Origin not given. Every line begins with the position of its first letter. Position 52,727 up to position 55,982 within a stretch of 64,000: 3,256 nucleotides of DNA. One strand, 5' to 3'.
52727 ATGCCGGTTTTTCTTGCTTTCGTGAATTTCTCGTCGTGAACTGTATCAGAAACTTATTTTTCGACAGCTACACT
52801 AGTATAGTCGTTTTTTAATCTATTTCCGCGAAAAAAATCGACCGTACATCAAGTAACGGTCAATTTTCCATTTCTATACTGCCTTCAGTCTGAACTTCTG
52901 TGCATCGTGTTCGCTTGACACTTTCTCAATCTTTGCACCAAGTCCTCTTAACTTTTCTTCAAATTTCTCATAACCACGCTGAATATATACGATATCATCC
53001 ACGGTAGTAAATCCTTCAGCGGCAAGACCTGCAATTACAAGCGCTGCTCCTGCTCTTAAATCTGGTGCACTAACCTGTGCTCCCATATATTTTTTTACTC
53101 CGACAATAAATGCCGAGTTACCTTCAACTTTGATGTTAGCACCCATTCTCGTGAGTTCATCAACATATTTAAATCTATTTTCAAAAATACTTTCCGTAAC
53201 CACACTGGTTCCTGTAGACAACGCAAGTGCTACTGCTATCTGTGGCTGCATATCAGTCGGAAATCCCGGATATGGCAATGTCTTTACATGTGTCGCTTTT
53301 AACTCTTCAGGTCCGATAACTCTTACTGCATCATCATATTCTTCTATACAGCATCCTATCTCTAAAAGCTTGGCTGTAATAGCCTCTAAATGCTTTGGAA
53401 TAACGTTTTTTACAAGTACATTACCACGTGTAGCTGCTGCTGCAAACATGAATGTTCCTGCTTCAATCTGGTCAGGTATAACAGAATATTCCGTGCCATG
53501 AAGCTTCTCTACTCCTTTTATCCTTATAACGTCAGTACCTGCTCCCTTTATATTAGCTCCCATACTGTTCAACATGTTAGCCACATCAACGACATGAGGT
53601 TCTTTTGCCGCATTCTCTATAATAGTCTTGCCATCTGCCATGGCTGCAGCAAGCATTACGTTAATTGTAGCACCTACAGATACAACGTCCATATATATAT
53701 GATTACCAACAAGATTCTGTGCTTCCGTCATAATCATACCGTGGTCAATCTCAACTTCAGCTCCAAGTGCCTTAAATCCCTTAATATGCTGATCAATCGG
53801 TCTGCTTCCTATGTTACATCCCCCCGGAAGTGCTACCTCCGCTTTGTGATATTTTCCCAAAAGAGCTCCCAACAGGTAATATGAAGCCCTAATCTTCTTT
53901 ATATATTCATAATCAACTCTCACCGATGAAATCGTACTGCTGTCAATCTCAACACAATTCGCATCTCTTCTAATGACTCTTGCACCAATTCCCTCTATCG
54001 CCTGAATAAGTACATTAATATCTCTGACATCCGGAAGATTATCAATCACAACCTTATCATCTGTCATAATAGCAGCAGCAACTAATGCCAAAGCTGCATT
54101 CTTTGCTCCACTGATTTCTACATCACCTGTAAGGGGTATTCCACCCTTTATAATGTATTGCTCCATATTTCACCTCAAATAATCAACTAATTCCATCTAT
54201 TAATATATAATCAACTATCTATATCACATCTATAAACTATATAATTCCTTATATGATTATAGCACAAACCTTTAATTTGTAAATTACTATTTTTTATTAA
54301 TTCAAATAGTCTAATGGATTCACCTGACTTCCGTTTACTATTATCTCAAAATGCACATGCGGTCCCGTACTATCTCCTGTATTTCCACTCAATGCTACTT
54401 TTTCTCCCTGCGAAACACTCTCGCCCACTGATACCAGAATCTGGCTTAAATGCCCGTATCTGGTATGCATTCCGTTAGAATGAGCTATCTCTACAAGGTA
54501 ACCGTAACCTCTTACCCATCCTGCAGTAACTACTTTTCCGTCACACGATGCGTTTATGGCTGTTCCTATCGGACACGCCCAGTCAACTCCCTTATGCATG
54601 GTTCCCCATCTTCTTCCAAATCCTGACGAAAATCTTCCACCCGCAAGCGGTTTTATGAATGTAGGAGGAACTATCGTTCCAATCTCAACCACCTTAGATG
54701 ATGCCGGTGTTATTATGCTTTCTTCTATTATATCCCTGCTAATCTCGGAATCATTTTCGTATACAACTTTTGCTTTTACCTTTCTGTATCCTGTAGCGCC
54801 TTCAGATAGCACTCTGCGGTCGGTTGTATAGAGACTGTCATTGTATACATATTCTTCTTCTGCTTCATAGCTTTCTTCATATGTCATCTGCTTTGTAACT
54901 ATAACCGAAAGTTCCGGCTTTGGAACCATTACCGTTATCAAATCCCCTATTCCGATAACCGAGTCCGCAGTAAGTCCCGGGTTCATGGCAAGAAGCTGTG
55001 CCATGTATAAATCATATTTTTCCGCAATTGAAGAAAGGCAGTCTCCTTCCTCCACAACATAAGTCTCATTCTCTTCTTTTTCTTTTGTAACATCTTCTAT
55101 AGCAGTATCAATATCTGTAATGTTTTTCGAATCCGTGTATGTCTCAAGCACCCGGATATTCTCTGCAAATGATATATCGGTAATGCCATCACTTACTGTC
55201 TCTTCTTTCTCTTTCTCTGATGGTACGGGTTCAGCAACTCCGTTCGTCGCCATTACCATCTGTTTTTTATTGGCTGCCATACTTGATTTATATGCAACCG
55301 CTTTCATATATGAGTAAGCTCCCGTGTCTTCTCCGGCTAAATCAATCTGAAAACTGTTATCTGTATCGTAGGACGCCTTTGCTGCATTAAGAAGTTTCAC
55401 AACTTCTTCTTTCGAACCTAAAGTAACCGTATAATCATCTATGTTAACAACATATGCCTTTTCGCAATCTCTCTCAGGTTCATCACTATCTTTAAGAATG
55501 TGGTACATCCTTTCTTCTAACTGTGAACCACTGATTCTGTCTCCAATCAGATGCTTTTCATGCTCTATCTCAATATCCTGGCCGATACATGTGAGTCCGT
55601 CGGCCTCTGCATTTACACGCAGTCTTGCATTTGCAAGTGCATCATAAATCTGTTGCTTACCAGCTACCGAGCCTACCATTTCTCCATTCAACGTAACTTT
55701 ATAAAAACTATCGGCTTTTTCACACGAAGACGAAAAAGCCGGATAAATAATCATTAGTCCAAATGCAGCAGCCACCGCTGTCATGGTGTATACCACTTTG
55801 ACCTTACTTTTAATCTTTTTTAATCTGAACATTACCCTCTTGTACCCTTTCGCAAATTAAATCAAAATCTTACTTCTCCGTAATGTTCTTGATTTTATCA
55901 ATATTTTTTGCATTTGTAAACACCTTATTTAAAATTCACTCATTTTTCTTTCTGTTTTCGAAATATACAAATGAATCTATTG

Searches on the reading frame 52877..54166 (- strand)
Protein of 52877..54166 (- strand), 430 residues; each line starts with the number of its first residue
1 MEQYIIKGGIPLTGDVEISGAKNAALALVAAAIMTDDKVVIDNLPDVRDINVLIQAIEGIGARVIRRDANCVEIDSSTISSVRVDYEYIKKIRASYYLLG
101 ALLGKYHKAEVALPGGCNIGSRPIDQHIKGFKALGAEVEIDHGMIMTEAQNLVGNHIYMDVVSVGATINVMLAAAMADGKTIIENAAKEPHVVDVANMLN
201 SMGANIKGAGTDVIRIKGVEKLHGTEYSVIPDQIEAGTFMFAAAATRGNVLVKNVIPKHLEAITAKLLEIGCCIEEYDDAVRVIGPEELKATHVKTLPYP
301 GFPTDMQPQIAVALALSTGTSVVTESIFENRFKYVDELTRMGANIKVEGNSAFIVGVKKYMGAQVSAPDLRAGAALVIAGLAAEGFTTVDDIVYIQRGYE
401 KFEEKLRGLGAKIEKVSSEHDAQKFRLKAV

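Call 74: find_homologous_proteins(query=window:52877-54166:-, max_evalue=1e-50)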
Query window:52877-54166:- (430 aa): 8000 proteins with E <= 1e-50 among 8000 candidates; the best 120 are listed.
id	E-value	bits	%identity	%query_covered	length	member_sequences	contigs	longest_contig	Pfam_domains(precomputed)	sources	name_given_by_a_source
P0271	2.5e-292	987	-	-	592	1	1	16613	PF00275.26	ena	-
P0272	7.5e-286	966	-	-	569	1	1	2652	PF00275.26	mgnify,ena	mgnify:CR=1 FL=1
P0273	7.3e-275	929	100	100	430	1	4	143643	PF00275.26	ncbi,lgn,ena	-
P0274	3.8e-274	927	100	100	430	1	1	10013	PF00275.26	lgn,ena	-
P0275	2.9e-272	921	-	-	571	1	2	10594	PF00275.26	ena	-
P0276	3.9e-272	920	-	-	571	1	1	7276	PF00275.26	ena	-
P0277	4.3e-270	914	-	-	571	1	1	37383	PF00275.26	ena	-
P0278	6.8e-270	913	97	100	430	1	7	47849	PF00275.26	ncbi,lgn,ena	-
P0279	1.9e-259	879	93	100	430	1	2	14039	PF00275.26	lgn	-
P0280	1.1e-257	873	-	-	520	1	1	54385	PF00275.26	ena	-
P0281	1.3e-245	833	89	100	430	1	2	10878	PF00275.26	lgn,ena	-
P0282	1.3e-245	833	89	100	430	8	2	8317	PF00275.26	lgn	-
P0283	1.4e-245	833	90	100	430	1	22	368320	PF00275.26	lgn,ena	-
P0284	5.2e-245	831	89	100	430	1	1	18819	PF00275.26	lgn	-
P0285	6.8e-245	831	87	100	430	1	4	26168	PF00275.26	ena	-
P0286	8.6e-245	830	87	100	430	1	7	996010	PF00275.26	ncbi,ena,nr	ncbi:UDP-N-acetylglucosamine 1-carboxyvinyltransferase [Lachnospiraceae bacterium HCP1S3_C3]|nr:UDP-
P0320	1.9e-223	760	82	100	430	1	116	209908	PF00275.26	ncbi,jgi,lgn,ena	jgi:UDP-N-acetylglucosamine 1-carboxyvinyltransferase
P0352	1.2e-221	754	81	100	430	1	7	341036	PF00275.26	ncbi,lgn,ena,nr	ncbi:MAG: UDP-N-acetylglucosamine 1-carboxyvinyltransferase [Lachnospiraceae bacterium]|nr:UDP-N-ace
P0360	3.7e-221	753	82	100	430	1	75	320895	PF00275.26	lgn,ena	-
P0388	5.5e-220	749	79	100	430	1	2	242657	PF00275.26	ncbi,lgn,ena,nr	ncbi:MAG: UDP-N-acetylglucosamine 1-carboxyvinyltransferase [Lachnospiraceae bacterium]|nr:UDP-N-ace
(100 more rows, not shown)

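Call 75: find_encoding_contigs(protein=P0283, flank=6500, max_places=2)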
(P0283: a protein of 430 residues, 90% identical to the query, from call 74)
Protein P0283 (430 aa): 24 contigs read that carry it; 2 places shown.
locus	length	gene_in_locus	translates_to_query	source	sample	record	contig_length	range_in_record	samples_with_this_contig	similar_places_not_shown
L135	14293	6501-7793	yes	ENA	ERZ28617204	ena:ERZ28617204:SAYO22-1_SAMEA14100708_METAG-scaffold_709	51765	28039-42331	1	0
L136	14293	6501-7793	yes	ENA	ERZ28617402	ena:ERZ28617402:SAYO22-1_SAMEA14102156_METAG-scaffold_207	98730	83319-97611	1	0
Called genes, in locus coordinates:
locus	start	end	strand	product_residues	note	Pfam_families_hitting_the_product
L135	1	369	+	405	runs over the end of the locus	PF13173:AAA_14, PF13635:DUF4143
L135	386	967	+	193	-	PF01613:Flavin_Reduct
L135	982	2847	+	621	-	PF02463:SMC_N (weak), PF13175:AAA_15, PF13304:AAA_21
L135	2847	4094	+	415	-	PF00817:IMS, PF11799:IMS_C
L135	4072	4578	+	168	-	PF13238:AAA_18 (weak), PF01202:SKI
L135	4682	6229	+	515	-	PF01476:LysM (weak), PF07501:G5, PF01551:Peptidase_M23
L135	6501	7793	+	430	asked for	PF00275:EPSP_synthase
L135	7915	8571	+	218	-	-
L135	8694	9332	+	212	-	PF12671:Amidase_6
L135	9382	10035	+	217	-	-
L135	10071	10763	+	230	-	PF00005:ABC_tran, PF02463:SMC_N (faint)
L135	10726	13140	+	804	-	-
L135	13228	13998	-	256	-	PF12679:ABC2_membrane_2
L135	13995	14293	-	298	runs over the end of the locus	PF00005:ABC_tran, PF13304:AAA_21 (weak), PF13732:DrrA1-3_C (weak)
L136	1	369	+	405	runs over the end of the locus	PF13173:AAA_14, PF13635:DUF4143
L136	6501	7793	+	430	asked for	PF00275:EPSP_synthase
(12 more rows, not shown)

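Call 76: find_encoding_contigs(protein=P0286, flank=6500, max_places=2)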
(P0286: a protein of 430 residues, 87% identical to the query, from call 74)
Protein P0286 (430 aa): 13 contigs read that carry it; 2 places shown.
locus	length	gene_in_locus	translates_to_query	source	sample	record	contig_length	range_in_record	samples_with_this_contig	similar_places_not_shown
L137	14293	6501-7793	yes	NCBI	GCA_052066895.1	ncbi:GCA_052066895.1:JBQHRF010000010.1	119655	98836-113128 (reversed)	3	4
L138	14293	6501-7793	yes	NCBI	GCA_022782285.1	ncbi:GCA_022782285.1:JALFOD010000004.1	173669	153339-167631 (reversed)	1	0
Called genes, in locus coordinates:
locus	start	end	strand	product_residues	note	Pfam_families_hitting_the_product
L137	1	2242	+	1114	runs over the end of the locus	PF07719:TPR_2 (faint), PF13424:TPR_12 (faint), PF00990:GGDEF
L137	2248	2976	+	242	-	PF04607:RelA_SpoT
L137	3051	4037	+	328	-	PF00389:2-Hacid_dh, PF02826:2-Hacid_dh_C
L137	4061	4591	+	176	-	PF00857:Isochorismatase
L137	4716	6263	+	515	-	PF01476:LysM, PF07501:G5, PF01551:Peptidase_M23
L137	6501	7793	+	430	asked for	PF00275:EPSP_synthase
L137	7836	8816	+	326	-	PF01113:DapB_N (faint), PF16654:DAPDH_C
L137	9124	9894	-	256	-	PF00290:Trp_syntA, PF01884:PcrB (faint)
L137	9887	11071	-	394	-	PF00291:PALP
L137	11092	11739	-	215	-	PF00697:PRAI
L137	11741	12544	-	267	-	PF00218:IGPS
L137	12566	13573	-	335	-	PF02885:Glycos_trans_3N, PF00591:Glycos_transf_3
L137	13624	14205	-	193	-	PF00117:GATase, PF07722:Peptidase_C26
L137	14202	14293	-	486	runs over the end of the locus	PF04715:, PF00425:Chorismate_bind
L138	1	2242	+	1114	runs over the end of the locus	PF13424:TPR_12 (faint), PF00990:GGDEF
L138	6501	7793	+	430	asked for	PF00275:EPSP_synthase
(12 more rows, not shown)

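Call 77: find_encoding_contigs(protein=P0320, flank=6500, max_places=2)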
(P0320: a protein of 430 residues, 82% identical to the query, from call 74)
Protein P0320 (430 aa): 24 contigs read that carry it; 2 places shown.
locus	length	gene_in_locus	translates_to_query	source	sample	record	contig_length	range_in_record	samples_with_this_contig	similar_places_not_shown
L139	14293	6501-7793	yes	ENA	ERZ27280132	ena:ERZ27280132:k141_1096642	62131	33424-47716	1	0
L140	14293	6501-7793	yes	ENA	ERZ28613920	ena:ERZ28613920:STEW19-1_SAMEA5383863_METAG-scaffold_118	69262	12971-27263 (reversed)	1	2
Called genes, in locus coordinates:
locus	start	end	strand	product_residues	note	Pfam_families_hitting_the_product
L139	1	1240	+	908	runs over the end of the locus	PF10509:GalKase_gal_bdg, PF00288:GHMP_kinases_N, PF08544:GHMP_kinases_C, PF01087:GalP_UDP_transf, PF02744:GalP_UDP_tr_C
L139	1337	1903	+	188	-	-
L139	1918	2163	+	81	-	-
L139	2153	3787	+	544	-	PF01368:DHH, PF00571:CBS (faint), PF07085:DRTGG, PF02833:DHHA2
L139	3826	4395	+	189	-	PF01613:Flavin_Reduct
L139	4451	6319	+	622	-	PF02463:SMC_N, PF11398:DUF2813 (faint), PF13175:AAA_15, PF13304:AAA_21, PF13175:AAA_15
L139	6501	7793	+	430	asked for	PF00275:EPSP_synthase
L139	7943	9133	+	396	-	PF00438:S-AdoMet_synt_N, PF02772:S-AdoMet_synt_M, PF02773:S-AdoMet_synt_C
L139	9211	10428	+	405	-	PF01743:PolyA_pol, PF12627:PolyA_pol_RNAbd, PF13735:tRNA_NucTran2_2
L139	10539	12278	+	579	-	PF00408:PGM_PMM_IV (faint), PF02878:PGM_PMM_I, PF02879:PGM_PMM_II, PF02880:PGM_PMM_III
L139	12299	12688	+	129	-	PF03703:bPH_2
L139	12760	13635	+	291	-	PF00288:GHMP_kinases_N, PF08544:GHMP_kinases_C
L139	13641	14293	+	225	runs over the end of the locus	PF00392:GntR, PF07729:FCD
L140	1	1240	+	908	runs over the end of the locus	PF10509:GalKase_gal_bdg, PF00288:GHMP_kinases_N, PF08544:GHMP_kinases_C, PF01087:GalP_UDP_transf, PF02744:GalP_UDP_tr_C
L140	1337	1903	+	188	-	-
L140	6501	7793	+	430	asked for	PF00275:EPSP_synthase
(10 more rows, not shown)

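Call 78: find_encoding_contigs(protein=P0360, flank=6500, max_places=2)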
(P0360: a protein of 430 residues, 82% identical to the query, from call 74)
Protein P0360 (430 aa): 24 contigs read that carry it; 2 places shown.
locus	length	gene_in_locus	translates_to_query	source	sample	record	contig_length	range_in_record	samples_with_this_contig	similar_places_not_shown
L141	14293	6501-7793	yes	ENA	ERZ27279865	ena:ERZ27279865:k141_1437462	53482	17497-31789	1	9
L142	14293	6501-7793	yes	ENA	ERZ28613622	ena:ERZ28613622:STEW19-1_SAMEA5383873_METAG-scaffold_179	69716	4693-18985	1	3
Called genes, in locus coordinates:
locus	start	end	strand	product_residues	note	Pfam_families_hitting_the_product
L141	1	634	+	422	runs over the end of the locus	-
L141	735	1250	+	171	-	PF10852:DUF2651 (weak)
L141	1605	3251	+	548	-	PF01368:DHH, PF07085:DRTGG, PF00571:CBS (weak), PF02833:DHHA2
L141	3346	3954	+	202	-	PF01613:Flavin_Reduct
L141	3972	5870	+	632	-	PF02463:SMC_N (weak), PF11398:DUF2813 (faint), PF13175:AAA_15, PF13476:AAA_23 (weak), PF13304:AAA_21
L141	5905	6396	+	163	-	PF01202:SKI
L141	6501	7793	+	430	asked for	PF00275:EPSP_synthase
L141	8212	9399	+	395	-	PF00438:S-AdoMet_synt_N, PF02772:S-AdoMet_synt_M, PF02773:S-AdoMet_synt_C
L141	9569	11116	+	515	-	PF00672:HAMP, PF00512:HisKA, PF02518:HATPase_c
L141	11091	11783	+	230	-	PF00072:Response_reg, PF00486:Trans_reg_C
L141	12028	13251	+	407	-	PF01743:PolyA_pol, PF12627:PolyA_pol_RNAbd, PF13735:tRNA_NucTran2_2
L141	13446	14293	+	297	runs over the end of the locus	PF27663:Spore_coat_YutH (faint)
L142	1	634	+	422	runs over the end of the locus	-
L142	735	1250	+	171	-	PF10852:DUF2651 (weak)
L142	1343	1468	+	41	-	-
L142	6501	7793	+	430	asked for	PF00275:EPSP_synthase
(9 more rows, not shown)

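Call 79: find_encoding_contigs(protein=P0388, flank=6500, max_places=2)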
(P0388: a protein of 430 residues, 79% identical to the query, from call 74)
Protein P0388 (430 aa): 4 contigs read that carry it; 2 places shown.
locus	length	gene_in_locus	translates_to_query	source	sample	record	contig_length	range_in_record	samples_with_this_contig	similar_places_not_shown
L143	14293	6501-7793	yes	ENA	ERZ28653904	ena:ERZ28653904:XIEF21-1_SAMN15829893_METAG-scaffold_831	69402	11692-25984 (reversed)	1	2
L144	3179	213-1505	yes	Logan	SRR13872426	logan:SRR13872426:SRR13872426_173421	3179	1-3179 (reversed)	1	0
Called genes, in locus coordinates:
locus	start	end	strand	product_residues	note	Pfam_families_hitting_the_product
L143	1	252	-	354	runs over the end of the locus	PF03033:Glyco_transf_28, PF04101:Glyco_tran_28_C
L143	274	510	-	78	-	PF12637:TSCPD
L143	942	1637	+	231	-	-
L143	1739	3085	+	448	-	PF00342:PGI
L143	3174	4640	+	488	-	PF00389:2-Hacid_dh, PF02826:2-Hacid_dh_C, PF01202:SKI, PF13207:AAA_17 (weak), PF13238:AAA_18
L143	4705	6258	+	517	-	PF01476:LysM, PF07501:G5, PF01551:Peptidase_M23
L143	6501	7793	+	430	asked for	PF00275:EPSP_synthase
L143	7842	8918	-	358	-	PF13487:HD_5, PF01966:HD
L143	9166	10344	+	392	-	PF05698:Trigger_C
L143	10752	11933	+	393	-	PF00438:S-AdoMet_synt_N, PF02772:S-AdoMet_synt_M, PF02773:S-AdoMet_synt_C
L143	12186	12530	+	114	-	-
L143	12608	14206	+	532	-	PF16927:HisKA_7TM, PF07730:HisKA_3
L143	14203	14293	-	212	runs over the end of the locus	PF00072:Response_reg, PF00196:GerE, PF08281:Sigma70_r4_2 (weak)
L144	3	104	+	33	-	?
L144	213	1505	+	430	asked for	PF00275:EPSP_synthase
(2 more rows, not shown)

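Call 80: find_encoding_contigs(protein=P0352, flank=6500, max_places=2)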
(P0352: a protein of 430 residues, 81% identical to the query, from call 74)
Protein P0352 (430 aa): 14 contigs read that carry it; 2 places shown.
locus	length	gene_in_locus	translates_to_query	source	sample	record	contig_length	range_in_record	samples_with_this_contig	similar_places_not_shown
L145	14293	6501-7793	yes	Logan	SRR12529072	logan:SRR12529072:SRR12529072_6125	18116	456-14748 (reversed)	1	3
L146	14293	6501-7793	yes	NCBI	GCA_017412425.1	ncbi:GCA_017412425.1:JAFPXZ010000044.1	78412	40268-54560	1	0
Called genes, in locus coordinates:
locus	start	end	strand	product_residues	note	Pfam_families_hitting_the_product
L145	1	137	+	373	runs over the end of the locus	PF01882:DUF58 (weak)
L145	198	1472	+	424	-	-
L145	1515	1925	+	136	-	-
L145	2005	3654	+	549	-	PF01368:DHH, PF07085:DRTGG, PF00571:CBS (weak), PF02833:DHHA2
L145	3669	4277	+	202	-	PF01613:Flavin_Reduct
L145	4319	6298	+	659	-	PF02463:SMC_N, PF11398:DUF2813 (faint), PF13175:AAA_15, PF13304:AAA_21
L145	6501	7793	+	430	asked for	PF00275:EPSP_synthase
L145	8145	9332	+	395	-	PF00438:S-AdoMet_synt_N, PF02772:S-AdoMet_synt_M, PF02773:S-AdoMet_synt_C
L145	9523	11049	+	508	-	PF00672:HAMP, PF00512:HisKA, PF02518:HATPase_c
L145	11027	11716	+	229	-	PF00072:Response_reg, PF00486:Trans_reg_C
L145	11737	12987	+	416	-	PF01743:PolyA_pol, PF12627:PolyA_pol_RNAbd, PF13735:tRNA_NucTran2_2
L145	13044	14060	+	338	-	PF27663:Spore_coat_YutH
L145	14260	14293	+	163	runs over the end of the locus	?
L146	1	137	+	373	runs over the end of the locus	PF01882:DUF58 (weak)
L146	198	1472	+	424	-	-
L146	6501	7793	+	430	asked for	PF00275:EPSP_synthase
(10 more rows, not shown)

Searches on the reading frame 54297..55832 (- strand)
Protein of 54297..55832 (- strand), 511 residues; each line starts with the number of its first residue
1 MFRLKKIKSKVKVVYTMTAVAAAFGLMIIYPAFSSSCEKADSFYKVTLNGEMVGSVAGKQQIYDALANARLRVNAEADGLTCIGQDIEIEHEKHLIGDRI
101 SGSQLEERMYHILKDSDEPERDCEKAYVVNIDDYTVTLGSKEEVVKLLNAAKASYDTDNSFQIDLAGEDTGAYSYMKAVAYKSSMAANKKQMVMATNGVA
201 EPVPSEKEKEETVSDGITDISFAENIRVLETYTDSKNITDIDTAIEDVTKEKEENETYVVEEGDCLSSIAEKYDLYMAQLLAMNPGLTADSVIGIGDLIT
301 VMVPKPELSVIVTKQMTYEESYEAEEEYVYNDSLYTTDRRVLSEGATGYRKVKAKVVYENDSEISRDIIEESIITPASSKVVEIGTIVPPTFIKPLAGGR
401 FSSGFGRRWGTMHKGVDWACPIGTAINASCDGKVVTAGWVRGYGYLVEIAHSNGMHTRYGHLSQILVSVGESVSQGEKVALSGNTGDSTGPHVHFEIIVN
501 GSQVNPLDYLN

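Call 86: search_protein_families(library=pfam, proteins=[window:54297-55832:-], max_evalue=0.001)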
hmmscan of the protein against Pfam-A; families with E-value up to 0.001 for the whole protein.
window:54297-55832:- (511 aa): 3 families
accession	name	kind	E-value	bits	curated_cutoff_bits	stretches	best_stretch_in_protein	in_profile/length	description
PF01551.29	Peptidase_M23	-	3.4e-34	117.3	28.7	1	412-506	2-96/96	Peptidase family M23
PF07501.17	G5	-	5.3e-18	65.5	23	1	313-386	1-74/75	G5 domain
PF01476.26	LysM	-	2.8e-08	34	20.9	1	258-301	1-42/43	LysM domain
